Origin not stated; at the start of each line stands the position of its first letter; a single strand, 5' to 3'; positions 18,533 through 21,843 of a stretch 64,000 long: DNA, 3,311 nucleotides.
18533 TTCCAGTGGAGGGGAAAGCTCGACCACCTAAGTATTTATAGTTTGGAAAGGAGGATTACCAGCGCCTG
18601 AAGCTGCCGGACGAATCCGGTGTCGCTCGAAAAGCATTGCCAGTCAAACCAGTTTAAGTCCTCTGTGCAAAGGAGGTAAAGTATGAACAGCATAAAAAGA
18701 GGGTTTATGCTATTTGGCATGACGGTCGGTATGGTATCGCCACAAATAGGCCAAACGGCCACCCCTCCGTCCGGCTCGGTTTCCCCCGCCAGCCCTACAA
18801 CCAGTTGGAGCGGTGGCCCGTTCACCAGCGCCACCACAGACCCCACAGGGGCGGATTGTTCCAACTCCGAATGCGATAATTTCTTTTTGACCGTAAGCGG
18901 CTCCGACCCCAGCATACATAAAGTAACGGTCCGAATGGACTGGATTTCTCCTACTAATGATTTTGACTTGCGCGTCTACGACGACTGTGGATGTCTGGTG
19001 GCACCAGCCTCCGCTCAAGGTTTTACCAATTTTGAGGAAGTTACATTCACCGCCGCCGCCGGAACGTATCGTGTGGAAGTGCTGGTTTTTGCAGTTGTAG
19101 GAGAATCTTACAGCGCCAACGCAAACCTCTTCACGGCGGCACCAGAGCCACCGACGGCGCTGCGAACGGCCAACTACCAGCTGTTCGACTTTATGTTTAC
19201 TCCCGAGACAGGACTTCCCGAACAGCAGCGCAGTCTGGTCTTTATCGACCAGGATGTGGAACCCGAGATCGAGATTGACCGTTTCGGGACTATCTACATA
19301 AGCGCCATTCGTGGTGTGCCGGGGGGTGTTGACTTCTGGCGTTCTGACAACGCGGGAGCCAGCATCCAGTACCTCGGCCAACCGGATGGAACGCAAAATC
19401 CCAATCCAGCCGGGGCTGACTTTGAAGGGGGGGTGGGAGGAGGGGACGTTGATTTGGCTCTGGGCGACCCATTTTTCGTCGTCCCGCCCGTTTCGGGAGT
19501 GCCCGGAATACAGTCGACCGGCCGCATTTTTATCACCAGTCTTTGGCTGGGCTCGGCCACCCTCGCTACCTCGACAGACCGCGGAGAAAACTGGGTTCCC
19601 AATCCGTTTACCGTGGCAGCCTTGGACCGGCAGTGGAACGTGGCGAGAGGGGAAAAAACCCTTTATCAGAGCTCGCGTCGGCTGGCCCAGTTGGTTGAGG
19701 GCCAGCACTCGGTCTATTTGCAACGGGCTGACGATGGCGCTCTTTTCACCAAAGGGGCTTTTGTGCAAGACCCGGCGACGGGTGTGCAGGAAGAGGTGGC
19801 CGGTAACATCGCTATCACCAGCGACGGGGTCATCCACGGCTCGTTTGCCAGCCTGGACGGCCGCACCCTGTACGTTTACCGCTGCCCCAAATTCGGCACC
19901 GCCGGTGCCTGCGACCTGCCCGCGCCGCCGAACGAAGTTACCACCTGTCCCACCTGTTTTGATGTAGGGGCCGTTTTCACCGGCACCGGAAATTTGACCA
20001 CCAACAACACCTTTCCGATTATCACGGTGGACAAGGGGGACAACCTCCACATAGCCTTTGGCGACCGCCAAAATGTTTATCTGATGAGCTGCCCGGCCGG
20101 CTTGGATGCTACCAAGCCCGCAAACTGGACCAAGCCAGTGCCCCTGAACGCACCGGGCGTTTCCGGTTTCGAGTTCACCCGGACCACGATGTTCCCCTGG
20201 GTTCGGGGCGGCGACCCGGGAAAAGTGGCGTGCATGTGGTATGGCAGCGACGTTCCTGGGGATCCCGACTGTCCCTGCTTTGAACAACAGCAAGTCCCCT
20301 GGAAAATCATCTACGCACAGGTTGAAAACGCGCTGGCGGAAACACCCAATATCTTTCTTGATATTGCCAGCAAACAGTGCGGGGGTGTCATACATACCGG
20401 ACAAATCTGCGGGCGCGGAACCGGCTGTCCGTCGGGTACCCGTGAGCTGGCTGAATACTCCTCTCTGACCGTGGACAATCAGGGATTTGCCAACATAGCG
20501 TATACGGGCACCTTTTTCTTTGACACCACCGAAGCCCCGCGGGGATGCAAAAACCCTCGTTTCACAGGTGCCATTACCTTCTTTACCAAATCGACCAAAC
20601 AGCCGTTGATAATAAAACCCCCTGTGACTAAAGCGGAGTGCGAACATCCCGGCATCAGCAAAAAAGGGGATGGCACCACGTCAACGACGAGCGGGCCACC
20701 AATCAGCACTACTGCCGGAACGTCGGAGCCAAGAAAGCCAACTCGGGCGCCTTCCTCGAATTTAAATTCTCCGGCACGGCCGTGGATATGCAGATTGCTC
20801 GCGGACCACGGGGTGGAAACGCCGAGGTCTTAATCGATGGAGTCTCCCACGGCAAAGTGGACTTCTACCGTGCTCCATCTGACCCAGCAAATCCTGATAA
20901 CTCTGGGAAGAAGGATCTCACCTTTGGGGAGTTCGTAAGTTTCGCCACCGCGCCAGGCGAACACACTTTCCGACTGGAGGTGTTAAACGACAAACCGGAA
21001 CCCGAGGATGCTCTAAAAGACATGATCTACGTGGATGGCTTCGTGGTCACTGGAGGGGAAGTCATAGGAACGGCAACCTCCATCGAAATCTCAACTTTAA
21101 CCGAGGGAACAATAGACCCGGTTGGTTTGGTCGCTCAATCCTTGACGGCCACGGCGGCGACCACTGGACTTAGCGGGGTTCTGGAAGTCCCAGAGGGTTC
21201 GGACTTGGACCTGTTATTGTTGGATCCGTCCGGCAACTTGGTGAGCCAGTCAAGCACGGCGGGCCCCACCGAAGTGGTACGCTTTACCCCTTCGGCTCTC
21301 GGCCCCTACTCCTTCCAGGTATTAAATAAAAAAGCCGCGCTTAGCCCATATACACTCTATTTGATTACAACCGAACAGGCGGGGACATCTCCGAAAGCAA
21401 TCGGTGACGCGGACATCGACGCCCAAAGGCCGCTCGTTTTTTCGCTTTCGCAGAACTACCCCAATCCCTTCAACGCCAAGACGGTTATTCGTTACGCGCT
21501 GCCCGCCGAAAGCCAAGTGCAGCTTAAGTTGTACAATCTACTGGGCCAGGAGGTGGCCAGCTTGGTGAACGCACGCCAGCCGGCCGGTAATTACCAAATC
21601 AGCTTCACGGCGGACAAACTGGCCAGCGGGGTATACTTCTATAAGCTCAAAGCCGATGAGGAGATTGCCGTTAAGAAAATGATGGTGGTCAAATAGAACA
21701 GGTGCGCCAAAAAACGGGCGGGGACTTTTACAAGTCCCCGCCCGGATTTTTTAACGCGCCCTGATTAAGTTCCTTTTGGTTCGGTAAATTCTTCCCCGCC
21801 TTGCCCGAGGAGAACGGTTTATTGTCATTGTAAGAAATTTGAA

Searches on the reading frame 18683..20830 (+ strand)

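Call 6: search_protein_families(library=pfam, proteins=[window:18683-20830:+], max_evalue=0.01)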
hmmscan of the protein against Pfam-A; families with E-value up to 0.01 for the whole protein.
window:18683-20830:+ (716 aa): 1 family
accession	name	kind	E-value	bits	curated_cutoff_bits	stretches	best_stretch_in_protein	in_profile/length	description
PF04151.21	PPC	-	0.00034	21.9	25.9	1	80-133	14-68/70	Bacterial pre-peptidase C-terminal domain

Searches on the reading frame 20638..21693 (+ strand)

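Call 6: search_protein_families(library=pfam, proteins=[window:20638-21693:+], max_evalue=0.01)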
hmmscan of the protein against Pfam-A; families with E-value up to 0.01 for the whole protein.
window:20638-21693:+ (352 aa): 4 families
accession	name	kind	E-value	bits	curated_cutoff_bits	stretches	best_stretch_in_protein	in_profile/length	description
PF18962.6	Por_Secre_tail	-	9.3e-12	45.5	27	1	274-350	2-75/75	Secretion system C-terminal sorting domain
PF04151.21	PPC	-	2.2e-05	25.7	25.9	0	171-228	9-68/70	Bacterial pre-peptidase C-terminal domain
PF13860.13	FlgD_ig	-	0.00031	21.1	27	0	283-340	13-76/79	FlgD Ig-like domain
PF13585.12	CHU_C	-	0.0018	18.8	27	1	291-341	26-75/86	CHU_C Type IX secretion signal domain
